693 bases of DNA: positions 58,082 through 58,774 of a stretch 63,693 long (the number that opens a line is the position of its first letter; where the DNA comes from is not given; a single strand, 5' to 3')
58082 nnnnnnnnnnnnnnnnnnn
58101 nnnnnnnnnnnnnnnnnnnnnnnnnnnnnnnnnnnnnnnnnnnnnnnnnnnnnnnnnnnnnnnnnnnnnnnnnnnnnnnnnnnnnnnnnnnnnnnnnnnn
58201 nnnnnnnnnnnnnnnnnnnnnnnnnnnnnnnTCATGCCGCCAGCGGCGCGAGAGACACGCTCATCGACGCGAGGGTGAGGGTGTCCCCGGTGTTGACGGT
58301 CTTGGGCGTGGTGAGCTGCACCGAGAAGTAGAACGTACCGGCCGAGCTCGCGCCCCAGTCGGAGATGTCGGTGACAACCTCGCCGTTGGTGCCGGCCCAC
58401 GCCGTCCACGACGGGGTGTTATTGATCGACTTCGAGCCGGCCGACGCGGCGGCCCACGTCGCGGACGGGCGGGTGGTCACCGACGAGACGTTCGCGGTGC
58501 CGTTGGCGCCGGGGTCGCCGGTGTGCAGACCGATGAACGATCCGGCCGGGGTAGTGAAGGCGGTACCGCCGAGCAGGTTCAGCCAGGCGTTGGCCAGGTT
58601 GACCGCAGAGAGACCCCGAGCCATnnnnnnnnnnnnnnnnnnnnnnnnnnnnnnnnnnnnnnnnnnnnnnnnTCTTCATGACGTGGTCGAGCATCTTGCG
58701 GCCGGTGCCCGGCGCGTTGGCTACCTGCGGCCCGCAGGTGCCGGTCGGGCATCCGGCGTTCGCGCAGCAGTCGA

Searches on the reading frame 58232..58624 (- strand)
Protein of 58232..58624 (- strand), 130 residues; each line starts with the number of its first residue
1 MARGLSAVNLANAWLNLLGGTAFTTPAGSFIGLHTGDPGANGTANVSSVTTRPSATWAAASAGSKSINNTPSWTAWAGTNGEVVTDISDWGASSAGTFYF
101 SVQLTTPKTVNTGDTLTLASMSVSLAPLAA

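Call 3: search_protein_families(library=pfam, proteins=[window:58232-58624:-], max_evalue=0.01)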
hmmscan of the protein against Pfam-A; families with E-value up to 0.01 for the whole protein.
window:58232-58624:- (130 aa): 1 family
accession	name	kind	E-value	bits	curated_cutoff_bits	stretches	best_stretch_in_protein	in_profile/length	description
PF23140.1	Gp80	-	1.2e-23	84.2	27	1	10-125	6-127/128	Podophage GP4 fiber I protein gp80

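Call 4: search_protein_families(library=phrogs, proteins=[window:58232-58624:-], max_evalue=0.01)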
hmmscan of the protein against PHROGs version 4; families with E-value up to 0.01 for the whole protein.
window:58232-58624:- (130 aa): 1 family
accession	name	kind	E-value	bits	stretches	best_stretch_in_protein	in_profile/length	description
phrog_240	-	head and packaging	4.8e-23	83.1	1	9-129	66-190/200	head protein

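Call 46: search_solved_structures(query=window:58232-58624:-, max_evalue=10, show_alignments=1)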
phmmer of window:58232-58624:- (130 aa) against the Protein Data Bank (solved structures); distinct sequences matched with E-value up to 10: 1.
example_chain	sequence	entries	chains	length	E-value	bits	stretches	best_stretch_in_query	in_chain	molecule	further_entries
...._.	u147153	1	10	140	1.5e-09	41.2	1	14-118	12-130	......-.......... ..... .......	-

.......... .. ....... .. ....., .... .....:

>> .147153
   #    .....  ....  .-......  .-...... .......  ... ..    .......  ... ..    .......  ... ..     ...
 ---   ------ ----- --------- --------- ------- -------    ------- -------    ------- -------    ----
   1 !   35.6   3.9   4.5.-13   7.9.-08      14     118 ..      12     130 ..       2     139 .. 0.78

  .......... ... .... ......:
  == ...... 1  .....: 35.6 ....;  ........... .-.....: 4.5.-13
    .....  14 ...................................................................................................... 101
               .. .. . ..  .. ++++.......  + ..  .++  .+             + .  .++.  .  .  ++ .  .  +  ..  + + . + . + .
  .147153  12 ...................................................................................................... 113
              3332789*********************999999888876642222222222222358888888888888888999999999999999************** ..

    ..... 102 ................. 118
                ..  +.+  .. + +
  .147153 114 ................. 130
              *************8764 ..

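Call 59: search_dna_similar(query=window:58232-58624:-, collection=phages, mode=protein, max_rows=40, max_evalue=0.001, rows=spread)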
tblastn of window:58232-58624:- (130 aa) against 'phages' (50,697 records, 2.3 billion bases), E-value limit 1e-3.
Records with a match: 409; places in all: 409; records where one place covers at least 80% of the query: 356.
Best place of each record, by identity: <60% 409.
By first word of the organism name: Mycobacterium 363; Ralstonia 31; Gordonia 6; Mycolicibacterium 2; Sinorhizobium 2; Agrobacterium 2; Skermania 1; Nocardia 1; Caudoviricetes 1.
By host as written in the record: Mycobacterium smegmatis mc2 155 219; Mycobacterium smegmatis mc#155 60; - 13; Mycobacterium smegmatis mc2155 9; Mycolicibacterium smegmatis MC2 155 8; Mycobacterium smegamtis mc2 155 8; Gordonia sp. 6; Ralstonia pseudosolanacearum 6; and 48 more.
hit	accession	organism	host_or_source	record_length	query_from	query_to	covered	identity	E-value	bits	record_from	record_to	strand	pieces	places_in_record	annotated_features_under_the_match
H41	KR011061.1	Skermania phage SPI1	Skermania piniformis NM40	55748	20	130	85%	52.7%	2e-14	100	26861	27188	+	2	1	hypothetical protein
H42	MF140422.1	Mycobacterium phage Nicholasp3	Mycobacterium smegmatis mc2 155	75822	20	130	85%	51.8%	6e-22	95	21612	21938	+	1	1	23: hypothetical protein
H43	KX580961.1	Mycobacterium phage Zakai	Mycobacterium smegmatis mc#155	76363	20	130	85%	51.8%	6e-22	95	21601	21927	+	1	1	hypothetical protein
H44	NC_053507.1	Mycobacterium phage Finemlucis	Mycobacterium smegmatis mc#155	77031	20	130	85%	51.8%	6e-22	95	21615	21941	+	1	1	23: head protein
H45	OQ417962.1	Mycobacterium phage prophiT49-2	Mycobacterium abscessus T49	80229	19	130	86%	48.7%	1e-9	60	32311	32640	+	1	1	49: hypothetical protein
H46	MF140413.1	Mycobacterium phage Kingsolomon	Mycobacterium smegmatis mc2 155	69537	22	130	84%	44.0%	2e-17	82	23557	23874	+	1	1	23: hypothetical protein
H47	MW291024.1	Mycobacterium phage Jubie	Mycobacterium smegmatis mc2 155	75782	22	130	84%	44.0%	2e-17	82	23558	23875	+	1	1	23: hypothetical protein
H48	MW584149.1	Mycobacterium phage prophiGD16-1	Mycobacterium abscessus GD16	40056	22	129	83%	43.6%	2e-13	71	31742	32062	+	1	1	46: hypothetical protein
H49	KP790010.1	Gordonia phage GordDuk1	Gordonia sp.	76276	21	130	85%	42.7%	7e-12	67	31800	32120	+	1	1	hypothetical protein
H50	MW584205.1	Mycobacterium phage prophiGD21-1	Mycobacterium abscessus GD21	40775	22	129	83%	42.7%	2e-12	68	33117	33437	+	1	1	51: hypothetical protein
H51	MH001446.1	Mycobacterium phage Megabear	Mycobacterium smegmatis mc2 155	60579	22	130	84%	42.2%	2e-15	77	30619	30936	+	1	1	26: hypothetical protein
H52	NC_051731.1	Mycobacterium phage GreaseLightnin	Mycobacterium smegmatis mc2 155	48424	24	130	82%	42.1%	9e-14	72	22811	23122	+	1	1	24: head protein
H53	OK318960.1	Mycobacterium phage LestyG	Mycobacterium smegmatis mc#155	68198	22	130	84%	40.4%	1e-14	74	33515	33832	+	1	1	34: hypothetical protein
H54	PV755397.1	Mycobacterium phage Ben11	Mycobacterium smegmatis mc#155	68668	22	130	84%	40.4%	1e-14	74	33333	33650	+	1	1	33: hypothetical protein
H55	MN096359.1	Mycobacterium phage Obutu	Mycobacterium smegmatis mc2 155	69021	22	130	84%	40.4%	1e-14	74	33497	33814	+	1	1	34: hypothetical protein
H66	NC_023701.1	Mycobacterium phage Acadian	Mycobacterium smegmatis mc2 155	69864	21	130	85%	37.3%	2e-7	54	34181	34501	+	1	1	33: head protein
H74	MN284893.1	Mycobacterium phage LilMcDreamy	Mycobacterium smegmatis mc2 155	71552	20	130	85%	35.1%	5e-8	56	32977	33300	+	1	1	29: hypothetical protein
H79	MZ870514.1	Ralstonia phage RPZH3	Ralstonia solanacearum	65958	20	118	76%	30.4%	2e-5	48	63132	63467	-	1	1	virion associated protein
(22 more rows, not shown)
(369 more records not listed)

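Call 60: get_annotated_region(hit=H79, flank=6000)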
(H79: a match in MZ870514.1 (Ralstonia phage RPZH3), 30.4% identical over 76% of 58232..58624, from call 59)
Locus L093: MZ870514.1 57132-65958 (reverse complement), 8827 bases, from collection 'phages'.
description: Ralstonia phage RPZH3, complete genome.
organism: Ralstonia phage RPZH3 (NCBI taxid 2873346)
taxonomy: Viruses; Duplodnaviria; Heunggongvirae; Uroviricota; Caudoviricetes; Gervaisevirus
host: Ralstonia solanacearum; source: -; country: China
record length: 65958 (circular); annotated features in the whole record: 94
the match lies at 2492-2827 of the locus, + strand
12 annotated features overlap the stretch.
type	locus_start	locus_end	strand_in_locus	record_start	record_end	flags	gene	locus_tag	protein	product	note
CDS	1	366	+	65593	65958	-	-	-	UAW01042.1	general secretion pathway protein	ORF93; general secretion pathway protein GspL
CDS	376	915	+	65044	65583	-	-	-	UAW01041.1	hypothetical protein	ORF92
CDS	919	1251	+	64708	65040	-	-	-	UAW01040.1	virion associated protein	ORF91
CDS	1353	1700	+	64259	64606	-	-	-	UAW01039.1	virion associated protein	ORF90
CDS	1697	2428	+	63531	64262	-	-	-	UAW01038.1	hypothetical protein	ORF89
CDS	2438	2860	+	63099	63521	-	-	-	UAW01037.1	virion associated protein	ORF88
CDS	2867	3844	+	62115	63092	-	-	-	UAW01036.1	virion associated protein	ORF87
CDS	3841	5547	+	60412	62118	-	-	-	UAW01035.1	hypothetical protein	ORF86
CDS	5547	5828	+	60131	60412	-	-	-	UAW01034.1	virion associated protein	ORF85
CDS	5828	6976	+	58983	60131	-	-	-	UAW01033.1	putative tail fiber protein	ORF84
CDS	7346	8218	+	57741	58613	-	-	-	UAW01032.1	tail fiber protein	ORF83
CDS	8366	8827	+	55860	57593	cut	-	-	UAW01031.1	virion associated protein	ORF82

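Call 61: get_annotated_region(hit=H44, flank=6000)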
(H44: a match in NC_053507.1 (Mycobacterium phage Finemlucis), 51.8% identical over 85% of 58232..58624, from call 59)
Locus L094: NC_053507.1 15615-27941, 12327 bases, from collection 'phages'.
description: Mycobacterium phage Finemlucis, complete genome.
organism: Mycobacterium phage Finemlucis (NCBI taxid 2015844)
taxonomy: Viruses; Duplodnaviria; Heunggongvirae; Uroviricota; Caudoviricetes; Vilmaviridae; Lclasvirinae; Faithunavirus; Faithunavirus finemlucis
host: Mycobacterium smegmatis mc#155; source: soil; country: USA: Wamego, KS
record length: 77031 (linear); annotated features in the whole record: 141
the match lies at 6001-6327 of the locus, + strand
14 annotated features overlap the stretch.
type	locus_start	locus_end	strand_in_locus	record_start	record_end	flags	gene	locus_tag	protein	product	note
CDS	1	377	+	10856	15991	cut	16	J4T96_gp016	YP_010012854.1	tail length tape measure protein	-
CDS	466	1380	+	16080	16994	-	17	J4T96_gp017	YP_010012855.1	minor tail protein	-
CDS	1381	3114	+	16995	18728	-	18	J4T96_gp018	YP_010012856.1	minor tail protein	-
CDS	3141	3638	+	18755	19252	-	19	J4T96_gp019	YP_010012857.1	minor tail protein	-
CDS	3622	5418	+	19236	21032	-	20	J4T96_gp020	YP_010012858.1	minor tail protein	-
CDS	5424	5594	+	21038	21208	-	21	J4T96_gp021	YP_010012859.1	minor tail protein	-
CDS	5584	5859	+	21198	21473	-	22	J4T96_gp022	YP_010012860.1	hypothetical protein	-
CDS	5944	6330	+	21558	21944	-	23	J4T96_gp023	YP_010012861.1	head protein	-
CDS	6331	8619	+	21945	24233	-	24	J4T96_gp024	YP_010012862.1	minor tail protein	-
CDS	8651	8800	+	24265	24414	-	25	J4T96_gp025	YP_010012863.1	hypothetical protein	-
CDS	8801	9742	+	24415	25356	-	26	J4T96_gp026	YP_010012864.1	minor tail protein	-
CDS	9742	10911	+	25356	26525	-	27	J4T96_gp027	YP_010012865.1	endolysin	-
CDS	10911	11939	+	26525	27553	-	28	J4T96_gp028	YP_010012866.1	endolysin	-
CDS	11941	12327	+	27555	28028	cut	29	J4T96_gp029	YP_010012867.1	holin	-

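Call 67: get_annotated_region(hit=H66, flank=5000)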
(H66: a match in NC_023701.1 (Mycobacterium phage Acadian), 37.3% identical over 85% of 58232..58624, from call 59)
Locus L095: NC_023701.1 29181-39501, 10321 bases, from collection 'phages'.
description: Mycobacterium virus Acadian, complete genome.
organism: Mycobacterium phage Acadian (NCBI taxid 2902794)
taxonomy: Viruses; Duplodnaviria; Heunggongvirae; Uroviricota; Caudoviricetes; Bclasvirinae; Acadianvirus; Acadianvirus acadian
host: Mycobacterium smegmatis mc2 155; source: soil; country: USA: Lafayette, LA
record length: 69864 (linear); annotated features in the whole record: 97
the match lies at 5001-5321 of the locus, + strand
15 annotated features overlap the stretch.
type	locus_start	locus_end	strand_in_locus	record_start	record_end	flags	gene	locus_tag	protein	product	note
CDS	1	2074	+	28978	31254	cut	30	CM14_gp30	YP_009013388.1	minor tail protein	gp30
CDS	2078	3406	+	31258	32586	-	31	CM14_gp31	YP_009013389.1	minor tail protein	gp31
CDS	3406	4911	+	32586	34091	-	32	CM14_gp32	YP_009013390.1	minor tail protein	gp32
CDS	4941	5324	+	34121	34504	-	33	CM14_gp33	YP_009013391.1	head protein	gp33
CDS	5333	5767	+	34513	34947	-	34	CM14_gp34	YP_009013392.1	hypothetical protein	gp34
CDS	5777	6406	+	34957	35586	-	35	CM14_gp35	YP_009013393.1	hypothetical protein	gp35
CDS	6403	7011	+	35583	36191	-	36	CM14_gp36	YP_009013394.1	hypothetical protein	gp36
CDS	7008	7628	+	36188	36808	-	37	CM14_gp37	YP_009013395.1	hypothetical protein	gp37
CDS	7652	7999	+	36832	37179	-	38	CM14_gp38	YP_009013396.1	hypothetical protein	gp38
CDS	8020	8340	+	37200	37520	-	39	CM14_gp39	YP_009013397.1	hypothetical protein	gp39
CDS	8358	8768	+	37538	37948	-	40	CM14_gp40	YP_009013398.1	tail fiber protein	gp40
CDS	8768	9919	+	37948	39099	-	41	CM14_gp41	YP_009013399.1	minor tail protein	gp41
CDS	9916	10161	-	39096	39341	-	42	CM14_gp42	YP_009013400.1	hypothetical protein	gp42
CDS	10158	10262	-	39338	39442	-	43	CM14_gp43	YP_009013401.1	hypothetical protein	gp43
CDS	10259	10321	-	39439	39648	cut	44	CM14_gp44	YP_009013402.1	DNA binding protein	gp44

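Call 68: get_annotated_region(hit=H41, flank=5000)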
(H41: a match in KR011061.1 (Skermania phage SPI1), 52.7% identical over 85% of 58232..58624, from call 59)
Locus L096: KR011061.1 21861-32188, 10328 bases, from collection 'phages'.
description: Skermania phage SPI1, complete genome.
organism: Skermania phage SPI1 (NCBI taxid 1636544)
taxonomy: Viruses; Duplodnaviria; Heunggongvirae; Uroviricota; Caudoviricetes
host: Skermania piniformis NM40; source: wastewater; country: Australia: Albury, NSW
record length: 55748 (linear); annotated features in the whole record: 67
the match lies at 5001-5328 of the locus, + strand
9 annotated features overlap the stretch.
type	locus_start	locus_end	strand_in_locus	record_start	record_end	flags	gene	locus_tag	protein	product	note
CDS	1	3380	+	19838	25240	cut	-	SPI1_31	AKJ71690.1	putative tape measure protein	Orf31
CDS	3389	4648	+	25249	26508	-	-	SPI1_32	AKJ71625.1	hypothetical protein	Orf32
CDS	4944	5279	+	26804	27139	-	-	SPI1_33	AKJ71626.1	hypothetical protein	Orf33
CDS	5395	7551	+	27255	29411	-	-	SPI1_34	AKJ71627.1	hypothetical protein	Orf34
CDS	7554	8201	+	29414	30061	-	-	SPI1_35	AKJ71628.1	hypothetical protein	Orf35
CDS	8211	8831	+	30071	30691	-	-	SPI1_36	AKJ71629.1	hypothetical protein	Orf36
CDS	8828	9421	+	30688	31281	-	-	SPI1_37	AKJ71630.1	hypothetical protein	Orf37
CDS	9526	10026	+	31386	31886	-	-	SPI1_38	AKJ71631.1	hypothetical protein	Orf38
CDS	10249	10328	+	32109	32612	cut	-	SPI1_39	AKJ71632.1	hypothetical protein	Orf39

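Call 69: get_annotated_region(hit=H52, flank=5000)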
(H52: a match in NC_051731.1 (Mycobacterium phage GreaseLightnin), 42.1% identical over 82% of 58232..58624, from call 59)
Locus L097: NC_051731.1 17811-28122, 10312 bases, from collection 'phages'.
description: Mycobacterium phage GreaseLightnin, complete genome.
organism: Mycobacterium phage GreaseLightnin (NCBI taxid 2517951)
taxonomy: Viruses; Duplodnaviria; Heunggongvirae; Uroviricota; Caudoviricetes; Pclasvirinae; Fishburnevirus; Fishburnevirus greaselightnin
host: Mycobacterium smegmatis mc2 155; source: -; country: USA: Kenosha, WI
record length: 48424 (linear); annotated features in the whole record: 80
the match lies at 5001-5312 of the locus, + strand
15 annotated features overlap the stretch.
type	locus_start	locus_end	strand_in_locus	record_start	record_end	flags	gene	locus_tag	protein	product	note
CDS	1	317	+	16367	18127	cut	19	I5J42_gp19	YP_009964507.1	minor tail protein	-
CDS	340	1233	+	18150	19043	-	20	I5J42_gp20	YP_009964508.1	minor tail protein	-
CDS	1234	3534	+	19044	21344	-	21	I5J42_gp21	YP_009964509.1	minor tail protein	-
CDS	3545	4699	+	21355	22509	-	22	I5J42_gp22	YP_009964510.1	minor tail protein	-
CDS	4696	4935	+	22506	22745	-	23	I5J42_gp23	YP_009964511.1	hypothetical protein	-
CDS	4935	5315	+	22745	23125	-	24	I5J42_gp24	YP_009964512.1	head protein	-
CDS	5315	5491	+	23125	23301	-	25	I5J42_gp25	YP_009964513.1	hypothetical protein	-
CDS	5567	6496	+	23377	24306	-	26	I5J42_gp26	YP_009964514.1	endolysin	-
CDS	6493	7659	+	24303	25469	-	27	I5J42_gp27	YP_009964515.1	endolysin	-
CDS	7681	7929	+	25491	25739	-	28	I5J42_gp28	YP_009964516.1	holin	-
CDS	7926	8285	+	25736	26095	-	29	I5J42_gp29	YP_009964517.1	minor tail protein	-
CDS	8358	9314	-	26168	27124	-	30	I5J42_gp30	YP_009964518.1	tyrosine integrase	integrase, (Y-int)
CDS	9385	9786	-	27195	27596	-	31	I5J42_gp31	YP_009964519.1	transcriptional repressor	-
CDS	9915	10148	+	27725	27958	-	32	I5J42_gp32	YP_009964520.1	excisionase and transcriptional regulator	-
CDS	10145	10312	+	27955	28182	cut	33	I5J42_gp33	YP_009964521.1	hypothetical protein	-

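Call 89: get_annotated_region(hit=H74, flank=6000)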
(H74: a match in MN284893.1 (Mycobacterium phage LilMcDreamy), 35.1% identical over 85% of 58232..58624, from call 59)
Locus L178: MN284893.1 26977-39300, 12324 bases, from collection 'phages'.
description: Mycobacterium phage LilMcDreamy, complete genome.
organism: Mycobacterium phage LilMcDreamy (NCBI taxid 2652422)
taxonomy: Viruses; Duplodnaviria; Heunggongvirae; Uroviricota; Caudoviricetes; Bclasvirinae; Lilmcdreamyvirus; Lilmcdreamyvirus lilmcdreamy
host: Mycobacterium smegmatis mc2 155; source: soil; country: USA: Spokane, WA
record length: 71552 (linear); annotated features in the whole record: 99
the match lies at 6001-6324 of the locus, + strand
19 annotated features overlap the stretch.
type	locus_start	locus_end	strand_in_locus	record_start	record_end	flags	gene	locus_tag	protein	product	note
CDS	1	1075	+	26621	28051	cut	25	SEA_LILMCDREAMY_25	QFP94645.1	minor tail protein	-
CDS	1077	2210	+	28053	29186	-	26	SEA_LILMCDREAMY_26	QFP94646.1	minor tail protein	-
CDS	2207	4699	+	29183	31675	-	27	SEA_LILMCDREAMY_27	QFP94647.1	minor tail protein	-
CDS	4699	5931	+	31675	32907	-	28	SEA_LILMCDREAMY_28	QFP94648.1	minor tail protein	-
CDS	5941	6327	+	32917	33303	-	29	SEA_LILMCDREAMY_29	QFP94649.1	hypothetical protein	-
CDS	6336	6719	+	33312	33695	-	30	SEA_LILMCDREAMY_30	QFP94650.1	hypothetical protein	-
CDS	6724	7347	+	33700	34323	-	31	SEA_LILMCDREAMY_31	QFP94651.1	hypothetical protein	-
CDS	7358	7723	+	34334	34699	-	32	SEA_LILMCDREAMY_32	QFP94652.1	hypothetical protein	-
CDS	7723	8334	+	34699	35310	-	33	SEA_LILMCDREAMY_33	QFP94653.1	hypothetical protein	-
CDS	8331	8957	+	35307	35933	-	34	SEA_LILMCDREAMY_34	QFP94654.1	hypothetical protein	-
CDS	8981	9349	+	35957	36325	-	35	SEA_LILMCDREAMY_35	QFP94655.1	hypothetical protein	-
CDS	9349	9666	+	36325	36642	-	36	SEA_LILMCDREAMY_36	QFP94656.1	hypothetical protein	-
CDS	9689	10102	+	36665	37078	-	37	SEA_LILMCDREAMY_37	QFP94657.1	hypothetical protein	-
CDS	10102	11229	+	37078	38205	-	38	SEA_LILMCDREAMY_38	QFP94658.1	hypothetical protein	-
CDS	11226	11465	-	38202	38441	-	39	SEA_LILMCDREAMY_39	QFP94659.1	hypothetical protein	-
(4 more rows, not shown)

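Call 113: get_annotated_region(hit=H49, flank=6000)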
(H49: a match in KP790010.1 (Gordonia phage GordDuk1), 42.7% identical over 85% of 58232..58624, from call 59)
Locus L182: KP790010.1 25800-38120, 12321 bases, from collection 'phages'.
description: Gordonia phage GordDuk1, complete genome.
organism: Gordonia phage GordDuk1 (NCBI taxid 1622191)
taxonomy: Viruses; Duplodnaviria; Heunggongvirae; Uroviricota; Caudoviricetes; Gordtnkvirus; Gordtnkvirus gordtnk2
host: Gordonia sp.; source: wastewater; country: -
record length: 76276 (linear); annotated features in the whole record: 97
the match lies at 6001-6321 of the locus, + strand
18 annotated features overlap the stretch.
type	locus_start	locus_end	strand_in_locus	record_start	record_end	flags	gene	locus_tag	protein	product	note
CDS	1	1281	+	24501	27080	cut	-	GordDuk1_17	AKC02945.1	hypothetical protein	-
CDS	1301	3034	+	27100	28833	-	-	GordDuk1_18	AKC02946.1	hypothetical protein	-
CDS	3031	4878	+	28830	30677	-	-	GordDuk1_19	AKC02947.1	hypothetical protein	-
CDS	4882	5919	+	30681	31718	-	-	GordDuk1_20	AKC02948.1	hypothetical protein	-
CDS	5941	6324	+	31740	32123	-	-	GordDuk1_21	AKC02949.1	hypothetical protein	-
CDS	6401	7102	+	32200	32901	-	-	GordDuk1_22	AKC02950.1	lysin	-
CDS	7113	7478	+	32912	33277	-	-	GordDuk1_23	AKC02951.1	hypothetical protein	-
CDS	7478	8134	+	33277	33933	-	-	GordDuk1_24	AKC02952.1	lysin A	LysA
CDS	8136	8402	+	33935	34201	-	-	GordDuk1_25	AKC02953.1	hypothetical protein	-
CDS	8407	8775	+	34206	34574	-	-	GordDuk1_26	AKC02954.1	hypothetical protein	similar to lysin A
CDS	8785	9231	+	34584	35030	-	-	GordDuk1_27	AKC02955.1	holin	-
CDS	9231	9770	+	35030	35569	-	-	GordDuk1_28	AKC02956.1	DNA methylase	-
CDS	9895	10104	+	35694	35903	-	-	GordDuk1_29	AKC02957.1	hypothetical protein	-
CDS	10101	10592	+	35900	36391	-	-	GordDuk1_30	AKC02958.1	holin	-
CDS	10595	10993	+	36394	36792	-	-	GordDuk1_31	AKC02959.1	holin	-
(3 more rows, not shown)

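Call 114: get_annotated_region(hit=H51, flank=6000)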
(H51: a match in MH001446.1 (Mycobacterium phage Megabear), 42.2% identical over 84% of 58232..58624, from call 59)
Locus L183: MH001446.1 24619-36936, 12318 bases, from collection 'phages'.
description: Mycobacterium phage Megabear, complete genome.
organism: Mycobacterium phage Megabear (NCBI taxid 2108126)
taxonomy: Viruses; Duplodnaviria; Heunggongvirae; Uroviricota; Caudoviricetes; Northamptonvirus
host: Mycobacterium smegmatis mc2 155; source: soil; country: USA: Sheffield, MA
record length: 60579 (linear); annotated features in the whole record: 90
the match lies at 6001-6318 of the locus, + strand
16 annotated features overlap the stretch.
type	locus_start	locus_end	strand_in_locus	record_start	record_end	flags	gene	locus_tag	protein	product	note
CDS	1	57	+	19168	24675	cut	21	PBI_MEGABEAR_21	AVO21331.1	tape measure protein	-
CDS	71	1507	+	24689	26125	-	22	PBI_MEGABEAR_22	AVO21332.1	minor tail protein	-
CDS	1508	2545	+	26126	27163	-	23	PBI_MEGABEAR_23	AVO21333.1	minor tail protein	-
CDS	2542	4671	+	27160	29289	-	24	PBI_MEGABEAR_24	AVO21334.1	minor tail protein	-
CDS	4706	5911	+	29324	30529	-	25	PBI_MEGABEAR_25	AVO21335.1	minor tail protein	-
CDS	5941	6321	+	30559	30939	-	26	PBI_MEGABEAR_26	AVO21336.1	hypothetical protein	-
CDS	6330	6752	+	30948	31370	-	27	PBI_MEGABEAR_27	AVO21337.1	hypothetical protein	-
CDS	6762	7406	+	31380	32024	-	28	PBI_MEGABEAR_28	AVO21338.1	hypothetical protein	-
CDS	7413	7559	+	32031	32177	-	29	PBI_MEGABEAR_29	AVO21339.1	hypothetical protein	-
CDS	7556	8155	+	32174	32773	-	30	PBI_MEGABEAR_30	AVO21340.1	hypothetical protein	-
CDS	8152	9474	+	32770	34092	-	31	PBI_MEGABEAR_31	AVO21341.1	hypothetical protein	-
CDS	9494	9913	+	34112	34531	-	32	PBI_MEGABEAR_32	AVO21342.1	hypothetical protein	-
CDS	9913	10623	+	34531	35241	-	33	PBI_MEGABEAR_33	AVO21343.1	hypothetical protein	-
CDS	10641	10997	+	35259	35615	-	34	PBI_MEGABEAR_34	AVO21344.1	hypothetical protein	-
CDS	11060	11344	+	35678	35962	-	35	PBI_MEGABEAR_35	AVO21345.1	hypothetical protein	-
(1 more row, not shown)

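Call 115: get_annotated_region(hit=H45, flank=6000)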
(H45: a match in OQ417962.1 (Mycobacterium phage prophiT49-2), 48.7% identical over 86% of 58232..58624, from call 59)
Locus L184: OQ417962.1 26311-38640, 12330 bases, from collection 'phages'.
description: Mycobacterium phage prophiT49-2, complete genome.
organism: Mycobacterium phage prophiT49-2 (NCBI taxid 3032460)
taxonomy: Viruses; Duplodnaviria; Heunggongvirae; Uroviricota; Caudoviricetes; Vilmaviridae; Mclasvirinae
host: Mycobacterium abscessus T49; source: -; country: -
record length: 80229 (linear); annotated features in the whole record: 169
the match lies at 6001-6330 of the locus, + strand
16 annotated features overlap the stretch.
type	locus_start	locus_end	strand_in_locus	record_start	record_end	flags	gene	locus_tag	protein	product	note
CDS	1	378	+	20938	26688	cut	42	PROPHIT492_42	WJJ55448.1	tapemeasure protein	-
CDS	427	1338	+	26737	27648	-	43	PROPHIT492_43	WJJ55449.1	minor tail protein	-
CDS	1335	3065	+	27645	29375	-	44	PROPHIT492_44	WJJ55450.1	minor tail protein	-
CDS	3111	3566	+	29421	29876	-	45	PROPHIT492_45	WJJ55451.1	hypothetical protein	-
CDS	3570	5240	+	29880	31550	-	46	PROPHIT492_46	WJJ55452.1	minor tail protein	-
CDS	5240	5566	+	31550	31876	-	47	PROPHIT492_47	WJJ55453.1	hypothetical protein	-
CDS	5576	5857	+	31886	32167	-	48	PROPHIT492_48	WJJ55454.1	hypothetical protein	-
CDS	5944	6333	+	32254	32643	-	49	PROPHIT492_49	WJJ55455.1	hypothetical protein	-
CDS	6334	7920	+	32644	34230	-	50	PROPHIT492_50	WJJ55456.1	minor tail protein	-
CDS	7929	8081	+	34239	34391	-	51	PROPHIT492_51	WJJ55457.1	hypothetical protein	-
CDS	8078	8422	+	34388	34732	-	52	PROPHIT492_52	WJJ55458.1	shock protein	-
CDS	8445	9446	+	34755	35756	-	53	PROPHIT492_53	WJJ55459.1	minor tail protein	-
CDS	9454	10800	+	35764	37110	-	54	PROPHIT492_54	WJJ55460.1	lysin A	-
CDS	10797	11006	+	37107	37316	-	55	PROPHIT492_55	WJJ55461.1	hypothetical protein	-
CDS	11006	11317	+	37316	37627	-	56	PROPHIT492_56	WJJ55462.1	holin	-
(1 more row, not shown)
